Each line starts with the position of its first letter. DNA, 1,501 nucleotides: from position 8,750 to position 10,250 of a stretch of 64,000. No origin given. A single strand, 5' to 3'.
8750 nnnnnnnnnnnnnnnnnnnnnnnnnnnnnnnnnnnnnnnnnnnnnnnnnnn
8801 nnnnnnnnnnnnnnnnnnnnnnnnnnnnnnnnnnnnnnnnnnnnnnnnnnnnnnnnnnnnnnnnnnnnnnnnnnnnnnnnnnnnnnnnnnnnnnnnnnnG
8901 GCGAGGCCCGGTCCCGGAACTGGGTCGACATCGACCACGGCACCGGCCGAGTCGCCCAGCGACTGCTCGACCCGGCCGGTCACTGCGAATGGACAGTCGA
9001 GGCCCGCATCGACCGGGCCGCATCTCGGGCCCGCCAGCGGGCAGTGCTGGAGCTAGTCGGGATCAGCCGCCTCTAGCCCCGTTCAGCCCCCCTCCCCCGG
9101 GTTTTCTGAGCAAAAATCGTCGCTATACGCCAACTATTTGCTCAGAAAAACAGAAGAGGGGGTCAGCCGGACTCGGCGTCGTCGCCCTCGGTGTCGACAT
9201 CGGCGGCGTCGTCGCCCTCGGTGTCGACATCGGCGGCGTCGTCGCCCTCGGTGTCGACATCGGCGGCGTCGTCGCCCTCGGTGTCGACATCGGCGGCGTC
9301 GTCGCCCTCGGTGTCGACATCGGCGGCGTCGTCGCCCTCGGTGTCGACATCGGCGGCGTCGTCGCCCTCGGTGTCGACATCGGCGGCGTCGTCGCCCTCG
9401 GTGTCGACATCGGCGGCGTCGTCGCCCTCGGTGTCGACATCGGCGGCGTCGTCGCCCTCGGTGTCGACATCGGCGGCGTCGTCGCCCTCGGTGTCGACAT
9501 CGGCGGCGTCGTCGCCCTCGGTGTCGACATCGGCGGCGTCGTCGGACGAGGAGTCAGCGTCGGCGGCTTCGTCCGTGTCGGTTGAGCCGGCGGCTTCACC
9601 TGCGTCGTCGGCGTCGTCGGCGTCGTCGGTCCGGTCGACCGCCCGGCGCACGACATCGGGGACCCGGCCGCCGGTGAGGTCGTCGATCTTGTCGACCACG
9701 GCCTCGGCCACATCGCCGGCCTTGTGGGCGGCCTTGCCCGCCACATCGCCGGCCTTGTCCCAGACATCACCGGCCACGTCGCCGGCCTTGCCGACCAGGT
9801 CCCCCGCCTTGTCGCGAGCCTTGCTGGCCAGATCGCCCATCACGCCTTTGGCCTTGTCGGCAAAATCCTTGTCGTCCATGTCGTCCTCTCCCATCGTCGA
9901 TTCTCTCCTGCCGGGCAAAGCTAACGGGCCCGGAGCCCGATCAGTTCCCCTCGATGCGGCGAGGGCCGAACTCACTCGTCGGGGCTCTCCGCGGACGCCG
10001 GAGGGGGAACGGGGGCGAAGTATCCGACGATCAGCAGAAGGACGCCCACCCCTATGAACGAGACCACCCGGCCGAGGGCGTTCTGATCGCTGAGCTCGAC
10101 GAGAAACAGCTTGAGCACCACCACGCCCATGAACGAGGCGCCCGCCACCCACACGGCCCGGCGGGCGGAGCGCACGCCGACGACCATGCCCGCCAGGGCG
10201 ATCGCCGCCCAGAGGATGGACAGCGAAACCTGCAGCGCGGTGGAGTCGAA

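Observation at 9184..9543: Twelve perfectly identical 30-bp repeats encode (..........)x12 at the C-terminus of a KAGD-repeat protein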

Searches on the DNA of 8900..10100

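Call 65: search_rna_families(source=window, start=8900, end=10100, threshold=evalue, max_evalue=1)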
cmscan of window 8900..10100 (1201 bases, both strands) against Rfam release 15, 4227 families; matches with E-value up to 1: 23.
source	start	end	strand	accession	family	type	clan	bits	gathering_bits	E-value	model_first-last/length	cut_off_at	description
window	9210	9330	+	RF04114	MIR4374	Gene; miRNA;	-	41.3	105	3.4e-07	1-119/119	no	MIR4374 microRNA precursor family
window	9360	9480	+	RF04114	MIR4374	Gene; miRNA;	-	41.3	105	3.4e-07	1-119/119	no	MIR4374 microRNA precursor family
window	9248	9352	+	RF03240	MIR5534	Gene; miRNA;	-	38.8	79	1.2e-05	1-102/102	no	MIR5534 microRNA precursor family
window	9368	9472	+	RF03240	MIR5534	Gene; miRNA;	-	38.8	79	1.2e-05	1-102/102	no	MIR5534 microRNA precursor family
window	9220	9322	-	RF04114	MIR4374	Gene; miRNA;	-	31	105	0.00025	1-119/119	no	MIR4374 microRNA precursor family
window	9400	9502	-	RF04114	MIR4374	Gene; miRNA;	-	31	105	0.00025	1-119/119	no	MIR4374 microRNA precursor family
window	9192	9290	-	RF03240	MIR5534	Gene; miRNA;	-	28.6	79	0.0051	1-102/102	no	MIR5534 microRNA precursor family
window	9312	9410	-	RF03240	MIR5534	Gene; miRNA;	-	28.6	79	0.0051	1-102/102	no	MIR5534 microRNA precursor family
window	9432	9530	-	RF03240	MIR5534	Gene; miRNA;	-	28.6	79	0.0051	1-102/102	no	MIR5534 microRNA precursor family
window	9235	9307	+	RF03783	mir-4854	Gene; miRNA;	-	26.5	100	0.029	1-89/89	no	mir-4854 microRNA precursor family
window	9325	9397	+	RF03783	mir-4854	Gene; miRNA;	-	26.5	100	0.029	1-89/89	no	mir-4854 microRNA precursor family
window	9415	9487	+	RF03783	mir-4854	Gene; miRNA;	-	26.5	100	0.029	1-89/89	no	mir-4854 microRNA precursor family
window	9181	9243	+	RF01059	mir-598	Gene; miRNA;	-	24.3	69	0.024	1-80/80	no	mir-598 microRNA precursor family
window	9271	9333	+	RF01059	mir-598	Gene; miRNA;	-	24.3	69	0.024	1-80/80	no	mir-598 microRNA precursor family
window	9361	9423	+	RF01059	mir-598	Gene; miRNA;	-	24.3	69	0.024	1-80/80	no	mir-598 microRNA precursor family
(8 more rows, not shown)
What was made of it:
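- All Rfam hits are far below gathering scores, for eukaryotic families (call 65).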

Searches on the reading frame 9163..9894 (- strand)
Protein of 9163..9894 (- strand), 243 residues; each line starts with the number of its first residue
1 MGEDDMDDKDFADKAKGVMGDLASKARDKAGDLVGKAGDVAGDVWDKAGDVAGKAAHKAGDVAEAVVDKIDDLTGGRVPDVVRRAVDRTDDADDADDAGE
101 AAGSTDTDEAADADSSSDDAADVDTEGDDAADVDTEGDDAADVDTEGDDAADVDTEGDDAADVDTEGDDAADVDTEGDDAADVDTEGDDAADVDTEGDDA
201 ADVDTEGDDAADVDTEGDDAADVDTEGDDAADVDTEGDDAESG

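Call 7: search_protein_families(library=pfam, proteins=[window:9163-9894:-], max_evalue=10)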
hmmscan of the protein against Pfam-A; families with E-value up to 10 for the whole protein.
window:9163-9894:- (243 aa): 2 families
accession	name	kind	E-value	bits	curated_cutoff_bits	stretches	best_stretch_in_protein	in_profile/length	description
PF12396.14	DUF3659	-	0.0026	18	24.8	1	28-55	28-55/61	Protein of unknown function (DUF3659)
PF12732.12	YtxH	-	0.27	12.1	37.5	1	37-74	30-67/71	YtxH-like protein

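Call 8: search_protein_families(library=ncbifam, proteins=[window:9163-9894:-], max_evalue=10)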
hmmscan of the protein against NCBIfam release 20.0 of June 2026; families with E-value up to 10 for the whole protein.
window:9163-9894:- (243 aa): 5 families
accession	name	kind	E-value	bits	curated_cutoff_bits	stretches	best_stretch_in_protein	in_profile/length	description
NF033609.2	MSCRAMM_ClfA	exception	0.0001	20.2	1150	1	90-237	593-740/934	MSCRAMM family adhesin clumping factor ClfA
NF000535.3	MSCRAMM_SdrC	exception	0.03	12.3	1700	1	93-236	737-885/963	MSCRAMM family adhesin SdrC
NF038035.1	lactGalph_entA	subfamily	0.065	13.4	37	1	42-56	12-27/35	lactococcin G-alpha/enterocin 1071A family bacteriocin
NF012181.0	MSCRAMM_SdrD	exception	0.099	10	2500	1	93-236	1169-1315/1379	MSCRAMM family adhesin SdrD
NF033845.1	MSCRAMM_ClfB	exception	0.12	10.2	999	1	93-234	653-795/871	MSCRAMM family adhesin clumping factor ClfB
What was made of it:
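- On EF-hand-like DxDxDG calcium-binding loops: No Ca-binding family in Pfam or NCBIfam at E<=10 (calls 7, 8).
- No EF-hand, TSP3, RTX or other Ca-binding Pfam or NCBIfam hit appears at E<=10 (calls 7, 8).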

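Call 9: find_homologous_proteins(query=window:9166-9894:-, max_evalue=0.001)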
Query window:9166-9894:- (243 aa): 2 proteins with E <= 0.001 among 2171 candidates.
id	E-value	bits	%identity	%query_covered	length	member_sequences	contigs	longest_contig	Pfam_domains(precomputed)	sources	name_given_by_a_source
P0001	5.3e-8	51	44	28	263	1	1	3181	PF14013.12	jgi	jgi:hypothetical protein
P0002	5.5e-5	41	61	9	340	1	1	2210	PF00886.25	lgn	-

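Call 20: find_encoding_contigs(protein=window:9166-9894:-, flank=5000, max_places=6)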
Protein window:9166-9894:- (243 aa): no gene with exactly this product is on record in the collection.

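Call 51: predict_structure(alignment_id=A2)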
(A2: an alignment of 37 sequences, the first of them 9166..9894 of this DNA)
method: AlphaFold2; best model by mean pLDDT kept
length: 243 residues; sequences in the alignment: 37
mean_pLDDT: 54.4   pTM: 0.23
mean pLDDT of the five models: 54.4, 54.0, 53.8, 53.7, 49.7
residues with pLDDT >= 90: 0; 70-90: 27; 50-70: 117; < 50: 99
segments of 3 or more residues with pLDDT < 50: 51-60, 93-106, 112-115, 136-142, 144-152, 155-158, 160-162, 165-172, 175-182, 184-192, 195-198
pLDDT, mean of each block of 10 residues (from residue 1): 57 74 75 63 54 44 65 68 62 46 46 49 53 49 47 48 48 48 47 48 51 52 53 59 55
secondary structure, 60 per line:
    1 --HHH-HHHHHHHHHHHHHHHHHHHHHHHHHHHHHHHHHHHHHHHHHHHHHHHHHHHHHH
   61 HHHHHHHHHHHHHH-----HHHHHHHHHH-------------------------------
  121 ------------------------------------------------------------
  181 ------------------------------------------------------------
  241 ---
elements in order: H7-74 H80-89
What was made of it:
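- On Pentapeptide-repeat beta-helix (DotG/IcmE-like, MfpA/Qnr-like): AF2 gives no strands, with pLDDT below about 55 across the tail (call 51).
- AF2 gives helices at 7-74 and 80-89, with no secondary structure and pLDDT below about 55 from residue 90 (call 51). AF2 finds no structure in the tail (call 51).
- Tried and rejected: No fold search was run, because the model's mean pLDDT of 54 would make any matches meaningless (call 51).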

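Call 53: search_solved_structures(query=window:9166-9894:-, max_evalue=10)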
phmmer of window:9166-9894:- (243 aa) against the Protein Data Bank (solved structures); distinct sequences matched with E-value up to 10: 2.
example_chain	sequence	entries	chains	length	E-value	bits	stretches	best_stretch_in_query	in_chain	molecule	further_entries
7muc_AG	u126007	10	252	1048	4e-05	26.7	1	109-230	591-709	IcmE protein | IcmE (DotG)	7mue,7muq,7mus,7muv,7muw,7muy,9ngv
9ngw_A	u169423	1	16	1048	4e-05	26.7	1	109-230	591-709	IcmE (DotG)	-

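Call 54: search_protein_families(library=padloc, proteins=[window:9166-9894:-], max_evalue=1)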
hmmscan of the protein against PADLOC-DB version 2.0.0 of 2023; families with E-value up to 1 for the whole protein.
window:9166-9894:- (243 aa): 0 families
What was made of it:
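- Tried and rejected: PADLOC: no hit (call 54).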

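Call 69: list_cluster_members(proteins=[window:9166-9894:-, window:9166-9879:-, window:9166-9918:-, window:9166-9975:-, window:6467-9073:+, window:9975-12884:-])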
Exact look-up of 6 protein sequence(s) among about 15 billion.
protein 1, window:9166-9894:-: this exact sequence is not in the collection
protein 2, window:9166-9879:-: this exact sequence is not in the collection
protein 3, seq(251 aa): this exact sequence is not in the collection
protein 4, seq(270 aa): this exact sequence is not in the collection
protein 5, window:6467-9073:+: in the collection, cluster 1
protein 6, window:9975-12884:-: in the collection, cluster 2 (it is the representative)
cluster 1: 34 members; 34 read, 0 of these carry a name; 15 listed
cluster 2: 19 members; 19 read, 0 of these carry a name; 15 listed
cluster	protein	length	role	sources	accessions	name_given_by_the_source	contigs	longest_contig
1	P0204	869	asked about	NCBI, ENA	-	-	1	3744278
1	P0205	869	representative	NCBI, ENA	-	-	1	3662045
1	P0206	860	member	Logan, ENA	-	-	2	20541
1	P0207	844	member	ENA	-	-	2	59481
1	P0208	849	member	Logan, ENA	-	-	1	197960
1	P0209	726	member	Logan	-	-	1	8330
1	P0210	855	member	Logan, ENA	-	-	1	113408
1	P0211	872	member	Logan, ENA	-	-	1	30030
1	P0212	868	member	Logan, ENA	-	-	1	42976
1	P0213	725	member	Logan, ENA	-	-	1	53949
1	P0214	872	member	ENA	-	-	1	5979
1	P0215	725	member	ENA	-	-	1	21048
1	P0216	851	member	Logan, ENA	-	-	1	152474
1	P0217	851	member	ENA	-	-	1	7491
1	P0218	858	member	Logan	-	-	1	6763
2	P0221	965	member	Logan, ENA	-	-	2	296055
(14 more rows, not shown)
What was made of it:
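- Checked: The flanking genes' exact products are on record on a 3,744,278-bp contig (call 69).
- The window's flanking genes are on record on a 3.74-Mb contig (call 69).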

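Call 71: find_encoding_contigs(protein=P0205, flank=4000, max_places=10)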
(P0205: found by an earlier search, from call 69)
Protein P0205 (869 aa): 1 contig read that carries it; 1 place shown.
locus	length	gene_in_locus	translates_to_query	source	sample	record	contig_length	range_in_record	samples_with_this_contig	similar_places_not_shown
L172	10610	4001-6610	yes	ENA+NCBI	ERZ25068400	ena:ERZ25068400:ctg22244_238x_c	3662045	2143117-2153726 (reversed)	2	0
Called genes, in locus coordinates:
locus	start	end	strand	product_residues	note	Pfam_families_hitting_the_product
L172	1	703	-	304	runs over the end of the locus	PF00561:Abhydrolase_1, PF12146:Hydrolase_4, PF12697:Abhydrolase_6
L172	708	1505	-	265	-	PF01061:ABC2_membrane, PF12698:ABC2_membrane_3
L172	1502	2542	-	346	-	PF00005:ABC_tran, PF13304:AAA_21 (weak), PF26919:ABC-like_C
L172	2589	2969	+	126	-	-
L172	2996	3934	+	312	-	PF00106:adh_short, PF13561:adh_short_C2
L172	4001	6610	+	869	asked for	PF00270:DEAD, PF04851:ResIII, PF22527:DEXQc_Suv3, PF12029:DUF3516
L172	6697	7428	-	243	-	-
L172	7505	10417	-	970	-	PF10101:DUF2339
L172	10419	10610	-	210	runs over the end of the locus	-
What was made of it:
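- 9163..9894 (-): Gene for a 243-aa protein (stop TGA at 9163-9165). The alternative, more conserved start is the ATG at 9879 (MDDKDF..., 238 aa). The sister genome L172 calls a 243-aa product (call 71).
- Checked: The same ORF is called in a sister genome (call 71).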

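Call 75: list_cluster_members(proteins=[L172:6700-7428:-])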
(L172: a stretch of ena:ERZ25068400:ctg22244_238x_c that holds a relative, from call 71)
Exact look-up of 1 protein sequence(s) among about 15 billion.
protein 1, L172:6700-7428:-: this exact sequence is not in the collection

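Call 76: find_encoding_contigs(protein=P0221, flank=4000, max_places=10)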
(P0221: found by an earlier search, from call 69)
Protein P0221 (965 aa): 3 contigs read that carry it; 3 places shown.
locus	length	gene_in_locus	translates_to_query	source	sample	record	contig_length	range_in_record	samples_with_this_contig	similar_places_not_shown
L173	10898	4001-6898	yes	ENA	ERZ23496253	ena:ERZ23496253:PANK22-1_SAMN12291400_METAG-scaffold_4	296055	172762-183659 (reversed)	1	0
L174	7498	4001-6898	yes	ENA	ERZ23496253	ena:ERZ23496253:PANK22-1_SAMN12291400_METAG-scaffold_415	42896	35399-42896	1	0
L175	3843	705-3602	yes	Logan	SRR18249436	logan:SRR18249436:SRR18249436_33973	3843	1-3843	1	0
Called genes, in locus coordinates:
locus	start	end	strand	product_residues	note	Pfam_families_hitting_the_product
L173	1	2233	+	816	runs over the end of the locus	-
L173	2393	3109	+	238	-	PF11716:MDMPI_N, PF07398:MDMPI_C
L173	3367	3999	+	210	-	-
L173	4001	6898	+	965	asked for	PF10101:DUF2339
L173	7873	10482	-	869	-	PF00270:DEAD, PF04851:ResIII, PF22527:DEXQc_Suv3, PF12029:DUF3516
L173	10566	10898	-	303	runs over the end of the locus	PF00106:adh_short, PF13561:adh_short_C2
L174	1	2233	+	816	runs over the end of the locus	-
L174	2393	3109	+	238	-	PF11716:MDMPI_N, PF07398:MDMPI_C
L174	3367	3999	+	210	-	-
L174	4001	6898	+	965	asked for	PF10101:DUF2339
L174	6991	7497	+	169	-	?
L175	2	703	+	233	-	?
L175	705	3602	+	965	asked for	PF10101:DUF2339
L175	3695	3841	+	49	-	?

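Call 77: find_encoding_contigs(protein=P0207, flank=4000, max_places=10)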
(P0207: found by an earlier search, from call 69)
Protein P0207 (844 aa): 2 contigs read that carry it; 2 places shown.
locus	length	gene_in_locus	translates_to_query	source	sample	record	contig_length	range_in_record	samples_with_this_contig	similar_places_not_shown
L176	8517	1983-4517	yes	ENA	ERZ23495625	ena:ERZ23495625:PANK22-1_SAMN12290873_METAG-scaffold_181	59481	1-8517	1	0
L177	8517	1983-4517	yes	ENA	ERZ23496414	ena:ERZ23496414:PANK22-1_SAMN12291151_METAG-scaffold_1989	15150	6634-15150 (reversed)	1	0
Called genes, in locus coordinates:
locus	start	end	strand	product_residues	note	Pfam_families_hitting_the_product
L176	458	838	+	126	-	-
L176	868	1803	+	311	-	PF00106:adh_short, PF13561:adh_short_C2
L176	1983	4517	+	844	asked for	PF00270:DEAD, PF04851:ResIII, PF22527:DEXQc_Suv3, PF12029:DUF3516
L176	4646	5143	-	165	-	-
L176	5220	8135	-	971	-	PF10101:DUF2339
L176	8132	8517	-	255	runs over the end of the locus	PF11361:DUF3159 (weak)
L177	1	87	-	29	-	?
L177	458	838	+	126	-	-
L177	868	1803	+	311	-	PF00106:adh_short, PF13561:adh_short_C2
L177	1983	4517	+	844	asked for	PF00270:DEAD, PF04851:ResIII, PF22527:DEXQc_Suv3, PF12029:DUF3516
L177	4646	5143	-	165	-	-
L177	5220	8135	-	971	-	PF10101:DUF2339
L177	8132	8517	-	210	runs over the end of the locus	-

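Call 78: find_encoding_contigs(protein=P0208, flank=4000, max_places=10)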
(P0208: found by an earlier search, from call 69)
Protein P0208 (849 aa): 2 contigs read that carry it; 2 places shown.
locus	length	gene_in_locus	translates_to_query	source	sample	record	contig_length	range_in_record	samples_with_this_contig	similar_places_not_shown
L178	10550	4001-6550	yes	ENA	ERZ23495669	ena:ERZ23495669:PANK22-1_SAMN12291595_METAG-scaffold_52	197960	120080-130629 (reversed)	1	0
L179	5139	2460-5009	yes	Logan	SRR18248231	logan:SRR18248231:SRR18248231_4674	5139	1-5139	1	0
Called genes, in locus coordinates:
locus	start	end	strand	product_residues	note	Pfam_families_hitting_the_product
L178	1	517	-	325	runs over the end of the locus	PF00561:Abhydrolase_1, PF12146:Hydrolase_4, PF12697:Abhydrolase_6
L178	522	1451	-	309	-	PF01061:ABC2_membrane, PF12698:ABC2_membrane_3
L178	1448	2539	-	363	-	PF00005:ABC_tran, PF13304:AAA_21 (weak), PF26919:ABC-like_C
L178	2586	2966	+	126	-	-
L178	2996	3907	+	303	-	PF00106:adh_short, PF13561:adh_short_C2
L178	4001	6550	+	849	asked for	PF00270:DEAD, PF04851:ResIII, PF22527:DEXQc_Suv3, PF12029:DUF3516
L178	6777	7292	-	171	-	-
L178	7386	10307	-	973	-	PF10101:DUF2339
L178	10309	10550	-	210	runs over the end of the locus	-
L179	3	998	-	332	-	?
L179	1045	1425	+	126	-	-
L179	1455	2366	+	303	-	PF00106:adh_short, PF13561:adh_short_C2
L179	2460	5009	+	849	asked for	PF00270:DEAD, PF04851:ResIII, PF22527:DEXQc_Suv3, PF12029:DUF3516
